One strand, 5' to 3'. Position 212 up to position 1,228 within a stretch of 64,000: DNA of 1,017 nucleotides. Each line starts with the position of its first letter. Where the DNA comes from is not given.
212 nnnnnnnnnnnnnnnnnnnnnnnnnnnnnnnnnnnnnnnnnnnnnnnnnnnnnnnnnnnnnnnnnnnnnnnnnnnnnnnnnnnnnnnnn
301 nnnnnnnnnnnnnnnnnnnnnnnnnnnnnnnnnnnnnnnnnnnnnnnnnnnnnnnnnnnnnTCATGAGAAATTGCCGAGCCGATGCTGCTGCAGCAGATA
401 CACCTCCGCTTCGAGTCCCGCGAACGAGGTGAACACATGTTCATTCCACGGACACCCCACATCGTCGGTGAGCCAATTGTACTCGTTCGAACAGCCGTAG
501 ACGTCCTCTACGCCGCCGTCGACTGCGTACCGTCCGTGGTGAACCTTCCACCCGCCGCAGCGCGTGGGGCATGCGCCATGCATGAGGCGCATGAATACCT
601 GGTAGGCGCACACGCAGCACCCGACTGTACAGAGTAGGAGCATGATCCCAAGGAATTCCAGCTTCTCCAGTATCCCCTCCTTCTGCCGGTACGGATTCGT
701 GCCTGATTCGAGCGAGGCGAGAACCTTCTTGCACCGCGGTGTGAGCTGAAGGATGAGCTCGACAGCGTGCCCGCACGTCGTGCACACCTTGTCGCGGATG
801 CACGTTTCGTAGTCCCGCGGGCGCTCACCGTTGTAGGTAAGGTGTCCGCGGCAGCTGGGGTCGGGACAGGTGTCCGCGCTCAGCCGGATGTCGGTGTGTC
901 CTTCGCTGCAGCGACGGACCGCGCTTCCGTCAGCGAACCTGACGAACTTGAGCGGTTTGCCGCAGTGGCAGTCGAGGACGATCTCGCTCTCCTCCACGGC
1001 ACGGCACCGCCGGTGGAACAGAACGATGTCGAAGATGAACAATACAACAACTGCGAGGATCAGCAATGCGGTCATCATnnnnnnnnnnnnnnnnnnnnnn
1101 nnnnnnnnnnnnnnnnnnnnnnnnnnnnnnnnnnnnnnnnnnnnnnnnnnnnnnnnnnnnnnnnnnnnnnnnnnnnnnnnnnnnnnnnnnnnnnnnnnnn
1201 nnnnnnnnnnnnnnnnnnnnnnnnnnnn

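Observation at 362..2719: GC-rich operon of eight Shine-Dalgarno-led mini membrane / zinc-ribbon proteins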

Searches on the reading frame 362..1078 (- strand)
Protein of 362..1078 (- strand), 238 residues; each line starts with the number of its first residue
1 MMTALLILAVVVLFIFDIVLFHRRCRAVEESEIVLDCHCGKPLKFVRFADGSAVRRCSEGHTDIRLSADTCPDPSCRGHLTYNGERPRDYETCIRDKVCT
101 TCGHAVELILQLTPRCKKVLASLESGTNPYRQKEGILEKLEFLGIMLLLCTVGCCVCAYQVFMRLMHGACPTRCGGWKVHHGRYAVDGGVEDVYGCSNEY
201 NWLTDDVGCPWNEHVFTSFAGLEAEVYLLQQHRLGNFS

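Call 10: find_encoding_contigs(protein=window:362-1078:-, flank=10000, max_places=6)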
Protein window:362-1078:- (238 aa): no gene with exactly this product is on record in the collection.

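Call 12: search_protein_families(library=pfam, max_evalue=1, proteins=[window:362-1078:-])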
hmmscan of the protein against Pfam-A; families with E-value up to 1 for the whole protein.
window:362-1078:- (238 aa): 0 families

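Call 13: search_protein_families(library=phrogs, max_evalue=1, proteins=[window:362-1078:-])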
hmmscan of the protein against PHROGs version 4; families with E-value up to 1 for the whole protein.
window:362-1078:- (238 aa): 0 families

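Call 14: find_homologous_proteins(query=window:362-1078:-, max_evalue=0.001)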
Query window:362-1078:- (238 aa): 1 proteins with E <= 0.001 among 232 candidates.
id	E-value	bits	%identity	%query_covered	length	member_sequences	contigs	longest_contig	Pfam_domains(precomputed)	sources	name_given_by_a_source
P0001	8.5e-165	565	100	100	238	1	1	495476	-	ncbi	ncbi:MAG: hypothetical protein V1907_03720 [Candidatus Kerfeldbacteria bacterium]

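Call 15: find_encoding_contigs(protein=P0001, flank=10000, max_places=6)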
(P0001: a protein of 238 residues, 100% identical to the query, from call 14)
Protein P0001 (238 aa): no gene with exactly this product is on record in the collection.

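Call 27: search_protein_representatives(protein=window:362-1078:-)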
Query: 238 residues. Proteins with E-value up to 0.001 (for the whole library): 11; up to 1e-10: 8; up to 1e-30: 1. The best 11 are listed.
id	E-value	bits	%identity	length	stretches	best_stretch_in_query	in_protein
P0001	2.7e-165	564.5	100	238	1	1-238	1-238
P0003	1.9e-25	106.3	47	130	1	6-127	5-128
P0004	2.6e-25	105.9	46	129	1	15-127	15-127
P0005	1.2e-20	90.6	41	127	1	4-125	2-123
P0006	2.4e-20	89.6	48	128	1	2-115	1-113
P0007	9.2e-18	81.1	42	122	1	8-123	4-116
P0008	8.1e-12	61.7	42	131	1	3-110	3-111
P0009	8.1e-11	58.4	41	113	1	142-229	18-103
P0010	3.0e-09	53.2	36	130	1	4-106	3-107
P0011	2.4e-08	50.3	42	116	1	140-230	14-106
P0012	5.3e-07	45.9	41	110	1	148-228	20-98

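Call 30: find_encoding_contigs(protein=P0003, flank=6000, max_places=4)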
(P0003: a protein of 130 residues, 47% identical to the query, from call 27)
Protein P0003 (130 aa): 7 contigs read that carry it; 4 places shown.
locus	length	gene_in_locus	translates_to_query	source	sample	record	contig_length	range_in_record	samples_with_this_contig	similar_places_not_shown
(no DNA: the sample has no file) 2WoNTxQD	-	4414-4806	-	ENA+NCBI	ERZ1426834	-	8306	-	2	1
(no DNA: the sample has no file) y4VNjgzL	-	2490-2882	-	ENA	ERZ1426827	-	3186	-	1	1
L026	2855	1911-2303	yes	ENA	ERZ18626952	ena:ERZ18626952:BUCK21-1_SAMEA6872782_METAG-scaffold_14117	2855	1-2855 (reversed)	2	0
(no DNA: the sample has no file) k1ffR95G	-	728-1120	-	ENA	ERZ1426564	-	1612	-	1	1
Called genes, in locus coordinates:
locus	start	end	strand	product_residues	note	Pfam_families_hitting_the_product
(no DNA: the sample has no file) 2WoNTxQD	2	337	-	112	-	?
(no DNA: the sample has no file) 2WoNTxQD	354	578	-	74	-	PF03840:SecG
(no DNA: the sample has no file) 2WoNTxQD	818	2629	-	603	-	PF01541:GIY-YIG, PF27096:UvrC_M, PF02151:UVR (weak), PF22920:UvrC_RNaseH, PF08459:UvrC_RNaseH_dom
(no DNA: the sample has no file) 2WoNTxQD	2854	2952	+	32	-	-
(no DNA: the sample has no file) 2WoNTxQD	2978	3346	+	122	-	-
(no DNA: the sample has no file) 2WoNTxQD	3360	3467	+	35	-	-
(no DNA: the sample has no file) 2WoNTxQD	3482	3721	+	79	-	-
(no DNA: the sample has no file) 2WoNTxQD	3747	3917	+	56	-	-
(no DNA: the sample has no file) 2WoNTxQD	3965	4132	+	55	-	-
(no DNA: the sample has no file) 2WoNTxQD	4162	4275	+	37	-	-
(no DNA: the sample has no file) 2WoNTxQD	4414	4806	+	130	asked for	-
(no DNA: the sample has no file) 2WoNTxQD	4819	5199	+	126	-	-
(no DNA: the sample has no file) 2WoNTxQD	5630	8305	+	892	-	?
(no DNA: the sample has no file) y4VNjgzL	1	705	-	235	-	?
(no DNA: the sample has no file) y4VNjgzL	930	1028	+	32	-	-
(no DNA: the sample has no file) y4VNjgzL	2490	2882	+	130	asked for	-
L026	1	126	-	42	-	?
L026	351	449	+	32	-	-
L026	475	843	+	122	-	-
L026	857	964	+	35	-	-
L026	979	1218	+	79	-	-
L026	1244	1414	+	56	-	-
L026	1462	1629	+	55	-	-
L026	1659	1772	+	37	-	-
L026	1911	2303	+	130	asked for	-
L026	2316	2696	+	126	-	-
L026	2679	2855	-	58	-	?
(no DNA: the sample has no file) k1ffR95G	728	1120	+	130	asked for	-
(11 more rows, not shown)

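Call 31: find_encoding_contigs(protein=P0009, flank=6000, max_places=4)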
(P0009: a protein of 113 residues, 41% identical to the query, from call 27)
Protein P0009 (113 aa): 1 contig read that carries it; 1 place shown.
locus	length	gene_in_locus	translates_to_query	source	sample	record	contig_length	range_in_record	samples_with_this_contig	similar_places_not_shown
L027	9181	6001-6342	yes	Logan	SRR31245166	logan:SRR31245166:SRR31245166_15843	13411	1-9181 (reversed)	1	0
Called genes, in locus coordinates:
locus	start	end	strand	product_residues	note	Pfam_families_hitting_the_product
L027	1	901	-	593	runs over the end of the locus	PF00496:SBP_bac_5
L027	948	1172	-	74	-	PF03840:SecG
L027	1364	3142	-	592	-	PF01541:GIY-YIG, PF27096:UvrC_M, PF02151:UVR (weak), PF22920:UvrC_RNaseH, PF08459:UvrC_RNaseH_dom, PF14520:HHH_5 (weak)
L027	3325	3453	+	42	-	-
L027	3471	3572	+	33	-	-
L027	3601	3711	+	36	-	-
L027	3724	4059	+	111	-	-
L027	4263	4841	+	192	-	-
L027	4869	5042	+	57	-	-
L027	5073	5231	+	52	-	-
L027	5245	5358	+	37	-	-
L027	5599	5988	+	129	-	-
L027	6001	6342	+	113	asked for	-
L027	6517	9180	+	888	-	?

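Call 35: find_encoding_contigs(protein=P0006, flank=6000, max_places=3)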
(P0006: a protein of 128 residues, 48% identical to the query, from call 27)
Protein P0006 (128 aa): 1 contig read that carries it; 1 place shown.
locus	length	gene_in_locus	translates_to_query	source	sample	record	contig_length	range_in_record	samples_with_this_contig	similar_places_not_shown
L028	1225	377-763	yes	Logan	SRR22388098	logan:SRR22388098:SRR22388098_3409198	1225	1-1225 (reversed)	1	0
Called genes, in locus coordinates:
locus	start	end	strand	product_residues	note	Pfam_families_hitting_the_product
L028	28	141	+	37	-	-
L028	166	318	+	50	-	-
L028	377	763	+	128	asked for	-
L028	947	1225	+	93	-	?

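Call 36: find_encoding_contigs(protein=P0011, flank=6000, max_places=3)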
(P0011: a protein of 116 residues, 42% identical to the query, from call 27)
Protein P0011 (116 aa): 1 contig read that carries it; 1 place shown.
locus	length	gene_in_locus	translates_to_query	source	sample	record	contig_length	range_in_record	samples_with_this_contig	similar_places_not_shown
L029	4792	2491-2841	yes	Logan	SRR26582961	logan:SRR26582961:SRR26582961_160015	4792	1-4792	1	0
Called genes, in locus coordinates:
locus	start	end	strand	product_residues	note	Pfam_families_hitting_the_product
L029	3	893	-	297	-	?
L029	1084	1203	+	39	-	-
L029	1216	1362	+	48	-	-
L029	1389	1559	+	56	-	-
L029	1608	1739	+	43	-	-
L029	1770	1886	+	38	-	-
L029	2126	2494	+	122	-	-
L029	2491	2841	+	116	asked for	-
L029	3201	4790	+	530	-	?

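Call 37: find_encoding_contigs(protein=P0008, flank=6000, max_places=3)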
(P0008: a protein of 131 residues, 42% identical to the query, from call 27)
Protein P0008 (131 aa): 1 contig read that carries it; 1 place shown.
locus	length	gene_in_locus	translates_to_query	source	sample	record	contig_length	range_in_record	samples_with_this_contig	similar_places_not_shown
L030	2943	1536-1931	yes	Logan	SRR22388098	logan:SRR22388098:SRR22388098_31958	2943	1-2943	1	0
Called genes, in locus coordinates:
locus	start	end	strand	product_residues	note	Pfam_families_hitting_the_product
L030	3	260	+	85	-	?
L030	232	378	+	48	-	-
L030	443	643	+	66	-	-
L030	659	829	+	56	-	-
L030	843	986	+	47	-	-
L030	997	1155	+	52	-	-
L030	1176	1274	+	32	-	-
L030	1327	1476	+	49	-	-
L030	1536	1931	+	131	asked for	-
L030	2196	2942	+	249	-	?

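Call 63: find_related_loci(query=A7, collection=metagenome_contigs, flank=6000)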
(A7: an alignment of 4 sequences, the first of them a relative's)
Query A7 (113 aa) in metagenome_contigs; peptide patterns used: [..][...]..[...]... (x = any residue, [..] = any of these).
105 stretches matched a pattern; 1 encode a relative of the query (tblastn E <= 1e-3); 1 distinct loci.
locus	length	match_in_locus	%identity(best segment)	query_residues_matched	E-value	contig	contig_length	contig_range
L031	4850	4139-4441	41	14-113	6e-22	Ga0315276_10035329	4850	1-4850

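Call 65: search_protein_families(library=ncbifam, max_evalue=1, proteins=[window:362-1078:-, P0003, P0009])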
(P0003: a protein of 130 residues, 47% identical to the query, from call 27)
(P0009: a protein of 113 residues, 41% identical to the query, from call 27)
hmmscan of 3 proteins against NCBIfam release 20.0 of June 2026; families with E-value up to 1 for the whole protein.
window:362-1078:- (238 aa): 0 families

P0003 (130 aa): 0 families

P0009 (113 aa): 0 families

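Call 66: search_protein_families(library=padloc, max_evalue=1, proteins=[window:362-1078:-, P0003, P0009])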
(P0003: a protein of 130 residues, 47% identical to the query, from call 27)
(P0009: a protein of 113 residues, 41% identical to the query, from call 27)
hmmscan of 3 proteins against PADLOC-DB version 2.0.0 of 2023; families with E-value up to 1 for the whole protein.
window:362-1078:- (238 aa): 0 families

P0003 (130 aa): 0 families

P0009 (113 aa): 0 families

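Call 71: search_dna_similar(query=window:362-1078:-, collection=phages, mode=protein, max_evalue=0.01, max_rows=10)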
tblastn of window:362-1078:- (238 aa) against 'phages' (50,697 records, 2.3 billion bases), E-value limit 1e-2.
No match.

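Call 72: search_dna_similar(query=window:362-1078:-, collection=plasmids, mode=protein, max_evalue=0.01, max_rows=10)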
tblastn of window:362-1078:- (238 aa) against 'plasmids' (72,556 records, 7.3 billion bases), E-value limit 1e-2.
No match.

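Call 82: list_cluster_members(proteins=[P0003, P0005, P0007, P0010, P0012, P0014, P0018])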
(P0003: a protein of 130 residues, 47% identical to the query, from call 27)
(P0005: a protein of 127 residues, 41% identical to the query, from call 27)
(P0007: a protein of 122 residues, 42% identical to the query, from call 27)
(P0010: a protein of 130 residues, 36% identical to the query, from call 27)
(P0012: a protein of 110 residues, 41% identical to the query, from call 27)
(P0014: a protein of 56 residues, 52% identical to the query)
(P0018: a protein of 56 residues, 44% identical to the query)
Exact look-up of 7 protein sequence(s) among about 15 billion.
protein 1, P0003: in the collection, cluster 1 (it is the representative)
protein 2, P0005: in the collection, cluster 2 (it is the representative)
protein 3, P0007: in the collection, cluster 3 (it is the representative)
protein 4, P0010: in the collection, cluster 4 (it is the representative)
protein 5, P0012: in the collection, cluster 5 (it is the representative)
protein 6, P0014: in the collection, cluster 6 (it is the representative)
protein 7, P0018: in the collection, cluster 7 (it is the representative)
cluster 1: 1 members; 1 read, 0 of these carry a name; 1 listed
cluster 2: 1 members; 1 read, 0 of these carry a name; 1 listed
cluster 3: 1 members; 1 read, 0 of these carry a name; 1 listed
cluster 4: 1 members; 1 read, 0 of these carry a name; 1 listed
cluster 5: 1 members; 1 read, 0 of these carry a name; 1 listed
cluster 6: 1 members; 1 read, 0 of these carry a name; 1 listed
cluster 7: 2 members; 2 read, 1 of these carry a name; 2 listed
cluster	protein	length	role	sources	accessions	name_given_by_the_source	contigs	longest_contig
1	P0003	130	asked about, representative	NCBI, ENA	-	-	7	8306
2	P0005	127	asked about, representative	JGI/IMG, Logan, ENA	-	-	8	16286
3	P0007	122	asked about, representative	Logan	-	-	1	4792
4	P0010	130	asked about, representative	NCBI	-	-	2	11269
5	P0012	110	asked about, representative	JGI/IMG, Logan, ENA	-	-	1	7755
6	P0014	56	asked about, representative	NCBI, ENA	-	-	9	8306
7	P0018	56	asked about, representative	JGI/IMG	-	hypothetical protein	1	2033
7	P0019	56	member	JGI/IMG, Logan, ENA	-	-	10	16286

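Call 83: find_encoding_contigs(protein=P0010, flank=8000, max_places=2)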
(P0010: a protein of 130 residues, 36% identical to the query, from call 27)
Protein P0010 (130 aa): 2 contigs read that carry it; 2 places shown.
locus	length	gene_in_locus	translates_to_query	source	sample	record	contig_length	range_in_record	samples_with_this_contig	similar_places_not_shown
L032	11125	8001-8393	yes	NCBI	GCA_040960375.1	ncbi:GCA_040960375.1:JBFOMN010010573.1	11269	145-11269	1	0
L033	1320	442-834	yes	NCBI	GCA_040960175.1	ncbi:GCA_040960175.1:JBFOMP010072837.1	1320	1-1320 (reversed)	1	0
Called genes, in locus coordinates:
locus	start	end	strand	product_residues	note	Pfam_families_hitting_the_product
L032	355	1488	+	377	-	PF07508:Recombinase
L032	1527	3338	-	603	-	PF00496:SBP_bac_5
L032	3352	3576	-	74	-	PF03840:SecG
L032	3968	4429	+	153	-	-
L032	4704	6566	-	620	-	PF01541:GIY-YIG, PF27096:UvrC_M, PF02151:UVR (weak), PF22920:UvrC_RNaseH, PF08459:UvrC_RNaseH_dom, PF14520:HHH_5 (weak)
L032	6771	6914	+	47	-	-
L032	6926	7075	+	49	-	-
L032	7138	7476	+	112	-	-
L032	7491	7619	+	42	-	-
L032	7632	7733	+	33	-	-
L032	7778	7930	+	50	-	-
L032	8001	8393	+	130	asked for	-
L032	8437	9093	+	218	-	-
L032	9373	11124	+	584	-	?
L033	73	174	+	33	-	-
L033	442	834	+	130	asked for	-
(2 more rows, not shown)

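Call 84: find_encoding_contigs(protein=P0005, flank=8000, max_places=2)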
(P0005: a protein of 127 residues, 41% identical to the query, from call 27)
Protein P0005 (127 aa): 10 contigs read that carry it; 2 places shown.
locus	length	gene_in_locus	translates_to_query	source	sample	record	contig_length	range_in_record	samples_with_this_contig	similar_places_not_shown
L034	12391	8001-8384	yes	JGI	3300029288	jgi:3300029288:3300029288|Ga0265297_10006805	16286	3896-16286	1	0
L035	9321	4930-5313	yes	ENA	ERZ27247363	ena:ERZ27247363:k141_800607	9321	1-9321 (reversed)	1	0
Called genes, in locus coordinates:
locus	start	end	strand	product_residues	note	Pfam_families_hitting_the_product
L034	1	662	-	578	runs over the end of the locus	PF00753:Lactamase_B, PF12706:Lactamase_B_2, PF22505:RNase_J_b_CASP, PF17770:RNase_J_C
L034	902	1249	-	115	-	PF11969:DcpS_C, PF01230:HIT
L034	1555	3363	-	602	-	PF00496:SBP_bac_5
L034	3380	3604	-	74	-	PF03840:SecG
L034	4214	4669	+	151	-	-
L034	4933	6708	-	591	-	PF01541:GIY-YIG, PF27096:UvrC_M, PF02151:UVR (weak), PF22920:UvrC_RNaseH, PF08459:UvrC_RNaseH_dom, PF14520:HHH_5 (weak)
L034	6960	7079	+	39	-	-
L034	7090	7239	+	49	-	-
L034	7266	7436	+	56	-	-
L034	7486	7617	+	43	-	-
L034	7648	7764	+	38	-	-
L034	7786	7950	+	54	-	-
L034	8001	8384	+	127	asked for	-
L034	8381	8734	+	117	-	-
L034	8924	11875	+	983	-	PF00005:ABC_tran (faint), PF02463:SMC_N (faint), PF13191:AAA_16 (faint), PF13304:AAA_21 (faint), PF13481:AAA_25 (faint), PF13555:AAA_29 (faint), PF17760:UvrA_inter, PF17755:UvrA_DNA-bind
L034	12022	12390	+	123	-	?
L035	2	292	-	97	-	?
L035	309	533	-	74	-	PF03840:SecG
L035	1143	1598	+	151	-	-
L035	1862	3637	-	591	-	PF01541:GIY-YIG, PF27096:UvrC_M, PF02151:UVR (weak), PF22920:UvrC_RNaseH, PF08459:UvrC_RNaseH_dom, PF14520:HHH_5 (weak)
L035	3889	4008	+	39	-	-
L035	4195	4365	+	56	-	-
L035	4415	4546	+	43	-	-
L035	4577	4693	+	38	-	-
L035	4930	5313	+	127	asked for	-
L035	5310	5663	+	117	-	-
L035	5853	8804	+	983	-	PF00005:ABC_tran (faint), PF02463:SMC_N (faint), PF13191:AAA_16 (faint), PF13304:AAA_21 (faint), PF13481:AAA_25 (faint), PF13555:AAA_29 (faint), PF17760:UvrA_inter, PF17755:UvrA_DNA-bind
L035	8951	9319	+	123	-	?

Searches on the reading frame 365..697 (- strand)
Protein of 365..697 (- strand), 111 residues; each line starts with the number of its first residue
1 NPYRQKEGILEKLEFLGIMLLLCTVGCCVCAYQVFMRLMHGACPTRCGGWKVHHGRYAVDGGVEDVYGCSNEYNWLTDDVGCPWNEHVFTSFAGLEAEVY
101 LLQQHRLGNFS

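Call 46: search_solved_structures(query=A5, max_evalue=10)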
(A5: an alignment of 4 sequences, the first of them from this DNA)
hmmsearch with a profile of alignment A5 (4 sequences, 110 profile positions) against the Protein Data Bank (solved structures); distinct sequences matched with E-value up to 10: 1.
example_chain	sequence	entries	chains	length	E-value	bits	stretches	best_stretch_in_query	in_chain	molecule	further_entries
8k7t_A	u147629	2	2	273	1.4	12.3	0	31-51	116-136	High affinity immunoglobulin epsilon receptor subunit alpha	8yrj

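Call 54: predict_structure(alignment_id=A5)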
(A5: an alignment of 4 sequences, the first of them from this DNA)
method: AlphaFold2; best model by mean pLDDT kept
length: 111 residues; sequences in the alignment: 4
mean_pLDDT: 82.0   pTM: 0.53
mean pLDDT of the five models: 82.0, 80.1, 78.6, 78.4, 70.4
residues with pLDDT >= 90: 33; 70-90: 59; 50-70: 17; < 50: 2
segments of 3 or more residues with pLDDT < 50: none
pLDDT, mean of each block of 10 residues (from residue 1): 66 89 93 85 80 91 91 59 84 89 77 57
secondary structure, 60 per line:
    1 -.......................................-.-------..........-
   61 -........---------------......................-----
elements in order: H2-40 E50-59 E62-69 E85-91 H92-106
